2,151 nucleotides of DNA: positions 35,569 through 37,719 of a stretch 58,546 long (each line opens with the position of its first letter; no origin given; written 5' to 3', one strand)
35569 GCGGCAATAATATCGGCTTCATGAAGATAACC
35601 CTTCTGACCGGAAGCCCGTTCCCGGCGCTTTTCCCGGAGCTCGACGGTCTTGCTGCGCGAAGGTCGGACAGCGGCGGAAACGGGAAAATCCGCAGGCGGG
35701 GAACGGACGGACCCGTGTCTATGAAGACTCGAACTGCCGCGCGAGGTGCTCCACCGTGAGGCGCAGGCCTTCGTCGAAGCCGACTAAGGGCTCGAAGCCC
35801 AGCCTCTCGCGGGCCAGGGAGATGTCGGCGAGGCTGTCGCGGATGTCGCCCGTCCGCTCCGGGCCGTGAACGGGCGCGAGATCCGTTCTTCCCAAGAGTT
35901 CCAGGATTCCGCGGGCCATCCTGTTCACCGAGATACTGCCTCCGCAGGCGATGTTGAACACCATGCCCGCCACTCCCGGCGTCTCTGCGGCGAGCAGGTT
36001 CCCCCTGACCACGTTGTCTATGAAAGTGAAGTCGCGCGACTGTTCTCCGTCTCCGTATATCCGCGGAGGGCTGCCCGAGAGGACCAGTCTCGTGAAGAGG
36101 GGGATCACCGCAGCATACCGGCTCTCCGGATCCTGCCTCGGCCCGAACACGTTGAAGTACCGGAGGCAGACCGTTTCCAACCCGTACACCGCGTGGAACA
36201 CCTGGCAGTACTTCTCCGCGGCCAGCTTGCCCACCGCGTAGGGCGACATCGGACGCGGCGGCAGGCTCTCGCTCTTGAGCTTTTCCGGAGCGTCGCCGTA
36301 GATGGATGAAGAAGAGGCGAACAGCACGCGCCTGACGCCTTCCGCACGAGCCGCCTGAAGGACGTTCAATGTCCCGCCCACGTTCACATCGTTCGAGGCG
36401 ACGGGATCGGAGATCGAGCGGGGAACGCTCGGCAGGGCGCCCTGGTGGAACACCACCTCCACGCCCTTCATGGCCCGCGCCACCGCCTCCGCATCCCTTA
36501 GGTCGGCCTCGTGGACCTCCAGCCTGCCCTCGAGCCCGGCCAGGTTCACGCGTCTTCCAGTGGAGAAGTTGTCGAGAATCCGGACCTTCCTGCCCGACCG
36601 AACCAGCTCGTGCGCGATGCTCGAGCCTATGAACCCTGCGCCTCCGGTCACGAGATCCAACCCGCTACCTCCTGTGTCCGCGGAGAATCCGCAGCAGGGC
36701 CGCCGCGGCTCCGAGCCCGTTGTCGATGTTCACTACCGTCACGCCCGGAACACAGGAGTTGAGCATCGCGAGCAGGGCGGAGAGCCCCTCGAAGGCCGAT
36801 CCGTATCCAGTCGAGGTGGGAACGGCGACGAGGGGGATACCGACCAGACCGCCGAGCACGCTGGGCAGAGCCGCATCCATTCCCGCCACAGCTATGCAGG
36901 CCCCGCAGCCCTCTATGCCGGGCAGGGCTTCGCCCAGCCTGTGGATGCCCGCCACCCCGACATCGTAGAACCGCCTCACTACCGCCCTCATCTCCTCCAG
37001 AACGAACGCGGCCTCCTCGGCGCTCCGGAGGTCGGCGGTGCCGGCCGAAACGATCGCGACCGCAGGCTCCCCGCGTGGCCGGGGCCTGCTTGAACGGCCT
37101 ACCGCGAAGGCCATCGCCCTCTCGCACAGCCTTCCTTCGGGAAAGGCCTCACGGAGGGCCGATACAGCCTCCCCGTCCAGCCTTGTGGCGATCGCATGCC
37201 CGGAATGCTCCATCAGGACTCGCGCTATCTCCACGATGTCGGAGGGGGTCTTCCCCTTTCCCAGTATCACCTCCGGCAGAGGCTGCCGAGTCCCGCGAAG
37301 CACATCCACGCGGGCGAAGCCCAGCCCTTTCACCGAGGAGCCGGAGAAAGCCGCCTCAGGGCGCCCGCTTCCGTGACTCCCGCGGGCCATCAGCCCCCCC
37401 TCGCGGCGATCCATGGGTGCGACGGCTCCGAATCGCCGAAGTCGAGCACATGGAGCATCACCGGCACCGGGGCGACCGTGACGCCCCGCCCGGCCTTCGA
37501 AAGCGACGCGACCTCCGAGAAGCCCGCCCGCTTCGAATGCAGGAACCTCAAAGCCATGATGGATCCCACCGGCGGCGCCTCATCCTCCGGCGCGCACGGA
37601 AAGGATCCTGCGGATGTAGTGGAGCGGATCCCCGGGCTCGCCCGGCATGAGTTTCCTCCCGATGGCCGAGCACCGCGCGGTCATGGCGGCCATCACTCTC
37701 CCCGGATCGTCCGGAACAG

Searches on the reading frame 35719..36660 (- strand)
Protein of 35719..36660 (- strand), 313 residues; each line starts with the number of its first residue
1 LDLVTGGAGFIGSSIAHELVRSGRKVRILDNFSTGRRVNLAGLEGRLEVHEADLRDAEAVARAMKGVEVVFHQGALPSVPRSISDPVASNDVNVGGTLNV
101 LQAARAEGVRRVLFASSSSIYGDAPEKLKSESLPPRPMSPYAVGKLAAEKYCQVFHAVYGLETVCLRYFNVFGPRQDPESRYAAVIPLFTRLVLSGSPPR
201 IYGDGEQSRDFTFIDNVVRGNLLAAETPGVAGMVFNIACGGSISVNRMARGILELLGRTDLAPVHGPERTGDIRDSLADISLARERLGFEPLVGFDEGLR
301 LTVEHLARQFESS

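Call 3: search_protein_families(library=pfam, proteins=[window:35719-36660:-], max_evalue=0.01)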
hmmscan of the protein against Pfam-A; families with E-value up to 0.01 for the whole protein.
window:35719-36660:- (313 aa): 12 families
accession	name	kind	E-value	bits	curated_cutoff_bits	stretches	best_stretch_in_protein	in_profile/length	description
PF01370.27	Epimerase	-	4.7e-63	213.2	20.9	1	3-238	2-240/240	NAD dependent epimerase/dehydratase family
PF16363.11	GDP_Man_Dehyd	-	1.1e-52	180.1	27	1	3-300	1-330/332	GDP-mannose 4,6 dehydratase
PF01073.25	3Beta_HSD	-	4.9e-28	98.4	22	1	3-226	1-230/280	3-beta hydroxysteroid dehydrogenase/isomerase family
PF02719.21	Polysacc_synt_2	-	3.4e-17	63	20.2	1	3-260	2-251/293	Polysaccharide biosynthesis protein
PF13460.12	NAD_binding_10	-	2.7e-14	53.9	27.2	1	6-153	1-132/184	NAD(P)H-binding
PF07993.18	NAD_binding_4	-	1.1e-10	41.5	20.1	1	57-219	79-256/258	Male sterility protein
PF04321.23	RmlD_sub_bind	-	9.8e-10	38.4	27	1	3-174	4-154/287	RmlD substrate binding domain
PF05368.20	NmrA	-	2.5e-07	31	27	1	3-117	6-107/298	NmrA-like family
PF00106.31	adh_short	-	0.00066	19.7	26.6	1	3-69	4-73/195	short chain dehydrogenase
PF08659.16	KR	-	0.0013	19.1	22.6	0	3-68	4-76/180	KR domain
PF03435.24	Sacchrp_dh_NADP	-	0.0036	18.1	25.1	1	7-70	5-72/129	Saccharopine dehydrogenase NADP binding domain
PF01266.30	DAO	-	0.0082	16.1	27.9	0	7-32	6-31/353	FAD dependent oxidoreductase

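Call 4: search_protein_families(library=ncbifam, proteins=[window:35719-36660:-], max_evalue=0.01)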
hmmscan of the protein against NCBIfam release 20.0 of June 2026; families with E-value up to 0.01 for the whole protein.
window:35719-36660:- (313 aa): 51 families (the best 25 are shown)
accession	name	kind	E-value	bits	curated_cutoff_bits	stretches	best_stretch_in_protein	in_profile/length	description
NF011728.1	PRK15181.1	equivalog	1.1e-63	215.4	760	1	3-304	19-335/348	Vi polysaccharide biosynthesis UDP-N-acetylglucosaminuronic acid C-4 epimerase TviC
TIGR04180.1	EDH_00030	hypoth_equivalog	8.5e-49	166.2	475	1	3-258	2-258/297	NAD-dependent 4,6-dehydratase LegB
TIGR01181.1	dTDP_gluc_dehyt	equivalog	3.8e-45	154.4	365.1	1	3-305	3-310/321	dTDP-glucose 4,6-dehydratase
TIGR01179.1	galE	equivalog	2.5e-43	148.2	262.3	1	3-294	3-312/332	UDP-glucose 4-epimerase GalE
TIGR02197.1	heptose_epim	equivalog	6.6e-37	127.4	274.6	1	3-305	2-312/316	ADP-glyceromanno-heptose 6-epimerase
NF007956.0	PRK10675.1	subfamily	1.8e-27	96.4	394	1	3-290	4-313/338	UDP-glucose 4-epimerase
NF007582.0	PRK10217.1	equivalog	2.2e-24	86.2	698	1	3-263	5-275/355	dTDP-glucose 4,6-dehydratase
TIGR03466.1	HpnA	hypoth_equivalog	2.4e-24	85.8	367.65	1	3-166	4-165/327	hopanoid-associated sugar epimerase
NF042422.1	oxyalk_red_OleD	equivalog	6.8e-24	84.8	580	1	3-256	4-250/329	2-alkyl-3-oxoalkanoate reductase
NF008360.0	PRK11150.1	equivalog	4e-23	82.1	452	1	1-271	1-269/310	ADP-glyceromanno-heptose 6-epimerase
NF007490.0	PRK10084.1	subfamily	1.7e-22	80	649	1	3-305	4-333/361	dTDP-glucose 4,6-dehydratase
NF052578.1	StrlDmthSdmBMthl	equivalog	1.1e-20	74.6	600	1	3-257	4-246/328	sterol demethylase protein SdmB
NF042423.1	oxyalk_red_Shew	equivalog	4.5e-19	68.7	580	1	3-245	12-246/331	2-alkyl-3-oxoalkanoate reductase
NF047922.1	GDPFucSynFcl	equivalog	2.3e-14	53.5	500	1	97-305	85-300/308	GDP-L-fucose synthase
NF043036.1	ErythonDh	equivalog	2.4e-14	53.3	325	1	3-149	4-157/321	D-erythronate dehydrogenase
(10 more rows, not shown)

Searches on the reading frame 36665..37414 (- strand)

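Call 3: search_protein_families(library=pfam, proteins=[window:36665-37414:-], max_evalue=0.01)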
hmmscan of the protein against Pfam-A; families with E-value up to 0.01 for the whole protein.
window:36665-37414:- (249 aa): 1 family
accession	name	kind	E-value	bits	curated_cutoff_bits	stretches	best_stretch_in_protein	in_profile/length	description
PF00731.26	AIRC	-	1e-12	48.3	30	1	119-244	2-127/148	AIR carboxylase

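Call 4: search_protein_families(library=ncbifam, proteins=[window:36665-37414:-], max_evalue=0.01)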
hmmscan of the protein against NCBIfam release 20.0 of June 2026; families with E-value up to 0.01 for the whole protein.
window:36665-37414:- (249 aa): 2 families
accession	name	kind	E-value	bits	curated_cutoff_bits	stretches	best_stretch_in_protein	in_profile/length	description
NF033503.1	LarB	equivalog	4.8e-71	238.8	175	1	36-244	1-207/209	nickel pincer cofactor biosynthesis protein LarB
TIGR01162.1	purE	equivalog_domain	6.2e-07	29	149.6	1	119-244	1-126/156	5-(carboxyamino)imidazole ribonucleotide mutase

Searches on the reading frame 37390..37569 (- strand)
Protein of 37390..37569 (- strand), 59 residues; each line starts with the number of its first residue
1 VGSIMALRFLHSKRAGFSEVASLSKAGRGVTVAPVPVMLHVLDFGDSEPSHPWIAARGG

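Call 3: search_protein_families(library=pfam, proteins=[window:37390-37569:-], max_evalue=0.01)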
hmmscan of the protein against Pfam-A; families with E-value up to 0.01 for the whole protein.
window:37390-37569:- (59 aa): 0 families

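Call 4: search_protein_families(library=ncbifam, proteins=[window:37390-37569:-], max_evalue=0.01)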
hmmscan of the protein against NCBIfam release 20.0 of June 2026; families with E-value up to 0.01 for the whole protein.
window:37390-37569:- (59 aa): 0 families

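Call 66: search_solved_structures(query=window:37393-37557:-, max_evalue=10)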
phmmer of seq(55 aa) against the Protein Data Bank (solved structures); distinct sequences matched with E-value up to 10: 1.
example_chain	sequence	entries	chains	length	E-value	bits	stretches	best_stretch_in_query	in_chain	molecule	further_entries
5oj3_A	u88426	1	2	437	1.4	13.1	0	10-52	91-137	Photosystem II stability/assembly factor HCF136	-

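Call 68: search_protein_families(library=pfam, proteins=[window:37393-37557:-], max_evalue=10)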
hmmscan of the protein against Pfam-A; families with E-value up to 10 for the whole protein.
seq(55 aa): 0 families

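Call 72: predict_structure(protein=window:37390-37557:-)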
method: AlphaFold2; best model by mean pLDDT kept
length: 55 residues; sequences in the alignment: 1
mean_pLDDT: 58.3   pTM: 0.17
mean pLDDT of the five models: 58.3, 56.8, 55.6, 52.4, 46.8
residues with pLDDT >= 90: 0; 70-90: 8; 50-70: 40; < 50: 7
segments of 3 or more residues with pLDDT < 50: none
pLDDT, mean of each block of 10 residues (from residue 1): 53 53 63 72 56 48
secondary structure: DSSP gave nothing for this model
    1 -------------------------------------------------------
elements in order:
